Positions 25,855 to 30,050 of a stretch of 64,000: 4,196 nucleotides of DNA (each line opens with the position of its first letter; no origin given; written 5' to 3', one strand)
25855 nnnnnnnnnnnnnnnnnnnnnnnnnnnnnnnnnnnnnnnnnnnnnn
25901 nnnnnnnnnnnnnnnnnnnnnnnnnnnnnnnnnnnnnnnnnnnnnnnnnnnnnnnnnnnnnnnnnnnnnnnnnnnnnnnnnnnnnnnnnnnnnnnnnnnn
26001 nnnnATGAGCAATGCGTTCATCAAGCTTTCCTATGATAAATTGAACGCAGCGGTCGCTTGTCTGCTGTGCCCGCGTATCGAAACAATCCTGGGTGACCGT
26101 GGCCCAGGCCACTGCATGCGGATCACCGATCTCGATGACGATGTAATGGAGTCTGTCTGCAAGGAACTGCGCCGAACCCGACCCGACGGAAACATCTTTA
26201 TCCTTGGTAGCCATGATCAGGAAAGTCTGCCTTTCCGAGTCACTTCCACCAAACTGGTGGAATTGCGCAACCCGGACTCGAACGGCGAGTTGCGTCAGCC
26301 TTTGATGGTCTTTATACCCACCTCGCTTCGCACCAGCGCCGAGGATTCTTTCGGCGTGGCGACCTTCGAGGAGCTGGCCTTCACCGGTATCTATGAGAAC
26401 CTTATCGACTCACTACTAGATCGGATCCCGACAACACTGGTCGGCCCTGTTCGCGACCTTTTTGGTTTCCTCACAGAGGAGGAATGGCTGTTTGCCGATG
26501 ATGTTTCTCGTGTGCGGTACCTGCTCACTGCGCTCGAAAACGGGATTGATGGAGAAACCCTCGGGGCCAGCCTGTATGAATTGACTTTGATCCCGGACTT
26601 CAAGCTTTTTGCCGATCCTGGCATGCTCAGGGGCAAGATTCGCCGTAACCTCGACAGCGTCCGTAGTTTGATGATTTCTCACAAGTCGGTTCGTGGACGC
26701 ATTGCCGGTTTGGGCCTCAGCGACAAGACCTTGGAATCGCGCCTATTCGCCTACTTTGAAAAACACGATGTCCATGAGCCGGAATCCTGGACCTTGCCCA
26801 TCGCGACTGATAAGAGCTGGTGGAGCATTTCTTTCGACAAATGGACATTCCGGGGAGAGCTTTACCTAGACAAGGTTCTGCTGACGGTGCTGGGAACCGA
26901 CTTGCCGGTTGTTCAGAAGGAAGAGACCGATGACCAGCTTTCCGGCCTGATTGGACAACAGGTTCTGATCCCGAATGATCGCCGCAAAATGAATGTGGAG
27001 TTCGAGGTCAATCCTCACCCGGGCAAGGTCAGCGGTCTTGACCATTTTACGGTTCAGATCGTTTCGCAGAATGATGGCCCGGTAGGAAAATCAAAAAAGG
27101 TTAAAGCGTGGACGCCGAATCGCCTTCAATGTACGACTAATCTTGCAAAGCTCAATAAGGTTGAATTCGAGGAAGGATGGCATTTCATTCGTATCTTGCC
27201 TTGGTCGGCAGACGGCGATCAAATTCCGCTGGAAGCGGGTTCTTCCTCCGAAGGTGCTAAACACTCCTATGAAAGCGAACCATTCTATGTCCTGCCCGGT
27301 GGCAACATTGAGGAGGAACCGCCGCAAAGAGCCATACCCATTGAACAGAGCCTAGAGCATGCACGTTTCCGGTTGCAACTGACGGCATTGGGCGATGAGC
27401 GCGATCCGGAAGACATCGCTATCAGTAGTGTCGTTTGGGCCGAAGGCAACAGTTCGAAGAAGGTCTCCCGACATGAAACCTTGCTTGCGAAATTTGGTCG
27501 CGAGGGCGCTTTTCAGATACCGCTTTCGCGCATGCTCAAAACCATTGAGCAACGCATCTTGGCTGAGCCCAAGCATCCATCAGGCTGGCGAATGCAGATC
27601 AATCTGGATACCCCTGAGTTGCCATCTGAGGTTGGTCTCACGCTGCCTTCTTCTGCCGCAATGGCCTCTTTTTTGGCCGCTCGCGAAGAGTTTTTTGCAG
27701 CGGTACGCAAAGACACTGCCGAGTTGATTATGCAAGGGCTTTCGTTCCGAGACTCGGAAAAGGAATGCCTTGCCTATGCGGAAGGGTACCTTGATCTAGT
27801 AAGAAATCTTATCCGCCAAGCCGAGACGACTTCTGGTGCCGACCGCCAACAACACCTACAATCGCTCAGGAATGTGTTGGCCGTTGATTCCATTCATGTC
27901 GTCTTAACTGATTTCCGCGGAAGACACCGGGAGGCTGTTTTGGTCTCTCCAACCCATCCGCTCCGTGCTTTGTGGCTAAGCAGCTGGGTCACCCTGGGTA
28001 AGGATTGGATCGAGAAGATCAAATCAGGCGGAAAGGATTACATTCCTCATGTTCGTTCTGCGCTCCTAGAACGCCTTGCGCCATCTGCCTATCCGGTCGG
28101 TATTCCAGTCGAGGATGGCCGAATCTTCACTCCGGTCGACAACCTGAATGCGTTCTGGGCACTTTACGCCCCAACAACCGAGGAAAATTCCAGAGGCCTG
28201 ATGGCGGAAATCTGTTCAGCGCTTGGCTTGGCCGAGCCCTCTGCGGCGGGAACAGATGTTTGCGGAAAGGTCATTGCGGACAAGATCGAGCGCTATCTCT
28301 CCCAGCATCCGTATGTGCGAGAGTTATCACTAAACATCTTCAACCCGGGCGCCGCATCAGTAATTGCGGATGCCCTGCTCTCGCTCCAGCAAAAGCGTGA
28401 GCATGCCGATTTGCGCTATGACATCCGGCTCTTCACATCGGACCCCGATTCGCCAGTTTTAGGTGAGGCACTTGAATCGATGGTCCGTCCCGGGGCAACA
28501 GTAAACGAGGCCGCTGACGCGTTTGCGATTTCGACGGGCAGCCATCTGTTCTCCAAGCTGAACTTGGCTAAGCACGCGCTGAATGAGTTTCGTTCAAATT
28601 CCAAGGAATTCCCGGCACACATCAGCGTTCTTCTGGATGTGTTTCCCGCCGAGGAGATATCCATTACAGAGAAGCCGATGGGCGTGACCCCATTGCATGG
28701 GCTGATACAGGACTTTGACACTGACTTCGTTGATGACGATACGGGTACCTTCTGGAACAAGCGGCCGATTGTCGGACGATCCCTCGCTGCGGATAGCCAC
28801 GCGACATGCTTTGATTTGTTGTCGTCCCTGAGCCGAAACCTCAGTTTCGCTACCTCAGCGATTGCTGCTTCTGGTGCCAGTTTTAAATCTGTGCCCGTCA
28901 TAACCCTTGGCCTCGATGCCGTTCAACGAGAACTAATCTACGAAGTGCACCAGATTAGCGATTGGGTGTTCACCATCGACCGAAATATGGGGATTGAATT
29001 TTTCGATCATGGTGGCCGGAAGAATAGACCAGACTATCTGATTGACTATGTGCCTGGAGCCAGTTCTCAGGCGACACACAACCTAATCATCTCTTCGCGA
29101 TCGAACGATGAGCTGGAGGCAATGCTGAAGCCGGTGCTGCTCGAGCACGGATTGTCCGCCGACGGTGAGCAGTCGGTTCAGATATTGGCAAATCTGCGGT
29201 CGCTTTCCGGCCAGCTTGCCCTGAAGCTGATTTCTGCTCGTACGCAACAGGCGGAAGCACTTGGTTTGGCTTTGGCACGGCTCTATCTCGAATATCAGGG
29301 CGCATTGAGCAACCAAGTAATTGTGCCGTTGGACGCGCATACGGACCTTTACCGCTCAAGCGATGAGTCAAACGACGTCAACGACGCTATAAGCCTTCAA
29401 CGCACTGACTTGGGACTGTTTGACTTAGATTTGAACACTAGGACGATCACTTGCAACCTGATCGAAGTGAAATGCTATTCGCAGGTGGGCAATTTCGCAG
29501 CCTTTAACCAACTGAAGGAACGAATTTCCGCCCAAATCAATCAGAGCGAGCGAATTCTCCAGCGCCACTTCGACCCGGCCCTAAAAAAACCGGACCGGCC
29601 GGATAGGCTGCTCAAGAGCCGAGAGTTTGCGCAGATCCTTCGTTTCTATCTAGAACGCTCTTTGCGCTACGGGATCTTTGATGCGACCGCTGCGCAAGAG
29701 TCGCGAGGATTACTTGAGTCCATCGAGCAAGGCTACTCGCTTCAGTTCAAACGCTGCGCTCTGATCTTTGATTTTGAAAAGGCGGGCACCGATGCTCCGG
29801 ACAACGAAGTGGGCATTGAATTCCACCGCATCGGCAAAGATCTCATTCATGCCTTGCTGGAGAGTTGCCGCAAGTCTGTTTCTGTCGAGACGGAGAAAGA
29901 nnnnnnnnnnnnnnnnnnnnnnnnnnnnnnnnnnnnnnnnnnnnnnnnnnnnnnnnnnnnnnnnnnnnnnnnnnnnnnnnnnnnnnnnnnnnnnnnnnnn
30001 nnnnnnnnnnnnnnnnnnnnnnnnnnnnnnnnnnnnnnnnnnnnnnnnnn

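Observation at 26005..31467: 1820-aa giant: a PD-(D/E)xK-like motif (~aa 1135) followed by a HerA/FtsK-type ATPase in one polypeptide, with ~1100 unassigned N-terminal residues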

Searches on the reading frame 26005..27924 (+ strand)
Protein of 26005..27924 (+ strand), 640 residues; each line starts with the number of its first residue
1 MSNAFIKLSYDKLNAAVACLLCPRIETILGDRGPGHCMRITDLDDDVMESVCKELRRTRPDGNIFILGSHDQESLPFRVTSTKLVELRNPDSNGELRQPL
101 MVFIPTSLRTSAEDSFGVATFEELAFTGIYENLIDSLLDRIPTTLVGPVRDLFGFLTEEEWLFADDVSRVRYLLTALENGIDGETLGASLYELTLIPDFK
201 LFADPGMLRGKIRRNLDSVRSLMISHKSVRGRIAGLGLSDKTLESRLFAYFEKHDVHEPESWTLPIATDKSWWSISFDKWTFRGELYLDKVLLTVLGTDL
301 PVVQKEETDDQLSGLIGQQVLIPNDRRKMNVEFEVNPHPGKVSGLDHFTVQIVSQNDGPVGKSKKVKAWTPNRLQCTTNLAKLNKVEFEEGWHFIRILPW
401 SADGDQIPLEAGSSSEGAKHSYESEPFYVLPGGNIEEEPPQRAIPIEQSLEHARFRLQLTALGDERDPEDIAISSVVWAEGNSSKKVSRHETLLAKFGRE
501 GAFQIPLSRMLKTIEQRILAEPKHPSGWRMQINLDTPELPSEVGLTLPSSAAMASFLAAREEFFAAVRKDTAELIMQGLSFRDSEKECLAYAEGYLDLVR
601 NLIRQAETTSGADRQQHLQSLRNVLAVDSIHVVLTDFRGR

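Call 51: predict_structure(alignment_id=A2)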
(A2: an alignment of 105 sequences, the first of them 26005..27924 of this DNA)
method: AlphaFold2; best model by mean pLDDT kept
length: 640 residues; sequences in the alignment: 105
mean_pLDDT: 85.4   pTM: 0.48
mean pLDDT of the five models: 85.4, 85.2, 84.6, 82.2, 81.2
residues with pLDDT >= 90: 275; 70-90: 318; 50-70: 22; < 50: 25
segments of 3 or more residues with pLDDT < 50: 285-288, 413-418, 434-442, 482-487
pLDDT, mean of each block of 10 residues (from residue 1): 85 91 92 92 90 90 87 76 86 89 88 76 90 94 90 90 93 95 94 95 80 91 85 87 92 85 92 93 59 85 77 81 78 85 81 84 82 85 81 89 74 49 87 51 78 93 90 87 51 88 89 89 88 81 88 94 92 89 93 96 94 93 90 84
secondary structure, 60 per line:
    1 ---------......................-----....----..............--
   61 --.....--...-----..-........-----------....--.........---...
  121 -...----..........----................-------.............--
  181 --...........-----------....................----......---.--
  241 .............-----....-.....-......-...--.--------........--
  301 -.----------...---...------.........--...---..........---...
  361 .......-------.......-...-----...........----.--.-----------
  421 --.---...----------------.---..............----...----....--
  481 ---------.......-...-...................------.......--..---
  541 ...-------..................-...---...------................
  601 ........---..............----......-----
elements in order: H10-31 E37-40 H45-58 E63-67 H81-88 E100-103 H106-114 E122-124 H129-138 H143-158 H166-178 H183-193 H205-224 H229-234 H241-253 H259-262 H264-268 H270-275 E291-298 E319-321 E328-336 E345-354 E358-367 E375-381 E391-401 E427-429 H450-463 E475-478 E490-496 E502-508 H509-520 E527-533 E541-543 H551-568 H585-608 H612-625 E630-635

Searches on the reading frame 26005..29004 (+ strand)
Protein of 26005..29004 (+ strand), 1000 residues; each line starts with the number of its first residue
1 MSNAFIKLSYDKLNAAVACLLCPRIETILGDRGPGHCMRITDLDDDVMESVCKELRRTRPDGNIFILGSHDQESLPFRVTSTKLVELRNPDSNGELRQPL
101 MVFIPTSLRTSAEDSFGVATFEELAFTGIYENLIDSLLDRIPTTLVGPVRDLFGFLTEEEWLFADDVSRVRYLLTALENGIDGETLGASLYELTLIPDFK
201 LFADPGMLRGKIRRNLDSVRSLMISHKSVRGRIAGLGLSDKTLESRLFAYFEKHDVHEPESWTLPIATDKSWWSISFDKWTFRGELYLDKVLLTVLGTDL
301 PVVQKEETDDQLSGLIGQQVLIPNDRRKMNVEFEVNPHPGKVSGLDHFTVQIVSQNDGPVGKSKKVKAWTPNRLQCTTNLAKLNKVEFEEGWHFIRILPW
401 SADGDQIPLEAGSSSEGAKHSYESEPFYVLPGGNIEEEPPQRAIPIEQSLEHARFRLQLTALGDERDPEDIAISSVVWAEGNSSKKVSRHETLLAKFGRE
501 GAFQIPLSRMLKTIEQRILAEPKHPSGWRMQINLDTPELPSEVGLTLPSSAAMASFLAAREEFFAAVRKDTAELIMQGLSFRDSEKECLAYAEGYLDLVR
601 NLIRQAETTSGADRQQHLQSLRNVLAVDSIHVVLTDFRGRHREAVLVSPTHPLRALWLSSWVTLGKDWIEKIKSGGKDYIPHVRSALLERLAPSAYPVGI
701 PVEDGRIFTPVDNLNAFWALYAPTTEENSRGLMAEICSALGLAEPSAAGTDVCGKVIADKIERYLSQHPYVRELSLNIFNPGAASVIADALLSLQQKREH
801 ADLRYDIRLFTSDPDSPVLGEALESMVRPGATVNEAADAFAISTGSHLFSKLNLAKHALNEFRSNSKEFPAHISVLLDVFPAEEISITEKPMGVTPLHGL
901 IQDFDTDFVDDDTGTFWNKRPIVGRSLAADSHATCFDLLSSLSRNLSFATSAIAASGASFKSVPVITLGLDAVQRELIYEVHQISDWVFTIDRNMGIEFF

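Call 32: search_protein_families(library=padloc, proteins=[window:26005-29004:+], max_evalue=1)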
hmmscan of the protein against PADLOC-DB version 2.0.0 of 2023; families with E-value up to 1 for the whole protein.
window:26005-29004:+ (1000 aa): 0 families

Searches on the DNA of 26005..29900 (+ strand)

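Call 62: search_dna_similar(query=window:26005-29900:+, collection=ecoli_genomes, mode=distant, max_rows=8)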
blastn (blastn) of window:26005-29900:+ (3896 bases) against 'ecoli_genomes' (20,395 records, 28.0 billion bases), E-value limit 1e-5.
Records with a match: 10; places in all: 10; records where one place covers at least 80% of the query: 10.
Genomes with a match: 10 of 5426; with a place that covers at least 80% of the query: 10. Places per genome that has any: lowest 1, median 1, highest 1. On chromosomes: 10 places; on plasmids: 0.
Best place of each record, by identity: 80-90% 10.
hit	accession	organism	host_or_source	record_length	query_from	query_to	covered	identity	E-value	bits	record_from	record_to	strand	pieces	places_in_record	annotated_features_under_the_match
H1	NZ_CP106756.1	Escherichia coli strain B-JRPT-4119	Homo sapiens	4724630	1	3895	100%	81.9%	0e+0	3851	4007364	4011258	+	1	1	mads8: methylation-associated defense system ATP-binding protein MAD8 | mads7: methylation-associated defense system protein MAD7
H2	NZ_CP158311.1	Escherichia coli strain CS5L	Chicken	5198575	1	3895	100%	81.9%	0e+0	3851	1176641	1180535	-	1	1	mads8: methylation-associated defense system ATP-binding protein MAD8 | mads7: methylation-associated defense system protein MAD7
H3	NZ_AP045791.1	Escherichia coli strain 23CRST026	Homo sapiens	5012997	1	3895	100%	81.9%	0e+0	3851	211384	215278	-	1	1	mads8: methylation-associated defense system ATP-binding protein MAD8 | mads7: methylation-associated defense system protein MAD7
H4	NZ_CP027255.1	Escherichia coli strain EC11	cow dung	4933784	1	3895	100%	81.9%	0e+0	3846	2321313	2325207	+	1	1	mads8: methylation-associated defense system ATP-binding protein MAD8 | mads7: methylation-associated defense system protein MAD7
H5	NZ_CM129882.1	Escherichia coli strain MB06234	seawater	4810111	1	3895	100%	81.9%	0e+0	3846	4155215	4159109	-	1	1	mads8: methylation-associated defense system ATP-binding protein MAD8 | mads7: methylation-associated defense system protein MAD7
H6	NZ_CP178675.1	Escherichia coli strain VTB97074v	Chicken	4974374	1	3895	100%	81.8%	0e+0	3837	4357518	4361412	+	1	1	mads8: methylation-associated defense system ATP-binding protein MAD8 | mads7: methylation-associated defense system protein MAD7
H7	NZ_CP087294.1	Escherichia coli strain APEC E956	chicken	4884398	1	3895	100%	81.8%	0e+0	3828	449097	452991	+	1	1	mads8: methylation-associated defense system ATP-binding protein MAD8 | mads7: methylation-associated defense system protein MAD7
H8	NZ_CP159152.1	Escherichia coli strain 10035210-2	Homo sapiens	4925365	1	3895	100%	81.8%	0e+0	3828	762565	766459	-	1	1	hypothetical protein (x2)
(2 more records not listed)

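Call 63: get_annotated_region(hit=H1, flank=18000)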
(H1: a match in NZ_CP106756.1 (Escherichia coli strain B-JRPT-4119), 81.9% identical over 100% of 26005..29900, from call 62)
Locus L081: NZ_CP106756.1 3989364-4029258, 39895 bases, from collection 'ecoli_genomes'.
description: Escherichia coli strain B-JRPT-4119 chromosome, complete genome
organism: Escherichia coli strain B-JRPT-4119 (NCBI taxid 562)
replicon: chromosome; assembly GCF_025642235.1
host: Homo sapiens; source: -; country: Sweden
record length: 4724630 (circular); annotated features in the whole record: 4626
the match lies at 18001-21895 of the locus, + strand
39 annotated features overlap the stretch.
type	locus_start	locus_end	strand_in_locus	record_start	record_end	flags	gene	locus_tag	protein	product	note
CDS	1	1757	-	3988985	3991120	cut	speC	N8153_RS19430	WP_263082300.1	ornithine decarboxylase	-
CDS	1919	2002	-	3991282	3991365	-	yqgH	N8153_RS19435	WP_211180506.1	protein YqgH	-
CDS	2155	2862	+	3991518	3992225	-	yqgA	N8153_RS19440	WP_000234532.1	DUF554 domain-containing protein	-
tRNA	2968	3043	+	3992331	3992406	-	-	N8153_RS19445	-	tRNA-Phe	-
CDS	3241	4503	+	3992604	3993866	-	-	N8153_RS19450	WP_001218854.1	tyrosine-type recombinase/integrase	-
CDS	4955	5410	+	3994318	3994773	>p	-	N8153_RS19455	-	DNA helicase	frameshifted; internal stop; incomplete; partial in the middle of a contig; missing C-terminus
CDS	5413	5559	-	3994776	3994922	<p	-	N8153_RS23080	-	site-specific integrase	incomplete; partial in the middle of a contig; missing C-terminus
CDS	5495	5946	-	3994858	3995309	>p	-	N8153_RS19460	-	conjugal transfer nickase/helicase domain-containing protein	frameshifted; internal stop; incomplete; partial in the middle of a contig; missing N-terminus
CDS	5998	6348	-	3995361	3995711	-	-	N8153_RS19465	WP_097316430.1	helix-turn-helix domain-containing protein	-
CDS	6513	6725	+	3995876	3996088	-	mads1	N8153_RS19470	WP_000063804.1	methylation-associated defense system helix-turn-helix domain-containing protein MAD1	-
CDS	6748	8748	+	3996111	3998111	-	mads2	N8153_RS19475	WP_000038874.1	methylation-associated defense system DNA methyltransferase MAD2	-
CDS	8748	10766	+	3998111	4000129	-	mads2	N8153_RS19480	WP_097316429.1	methylation-associated defense system DNA methyltransferase MAD2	-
CDS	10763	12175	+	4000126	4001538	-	mads5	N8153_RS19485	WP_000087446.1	methylation-associated defense system restriction endonuclease subunit S MAD5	-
CDS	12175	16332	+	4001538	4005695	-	mads6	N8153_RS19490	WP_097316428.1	methylation-associated defense system protein kinase MAD6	-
CDS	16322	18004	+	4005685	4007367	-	mads7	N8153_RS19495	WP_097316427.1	methylation-associated defense system protein MAD7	-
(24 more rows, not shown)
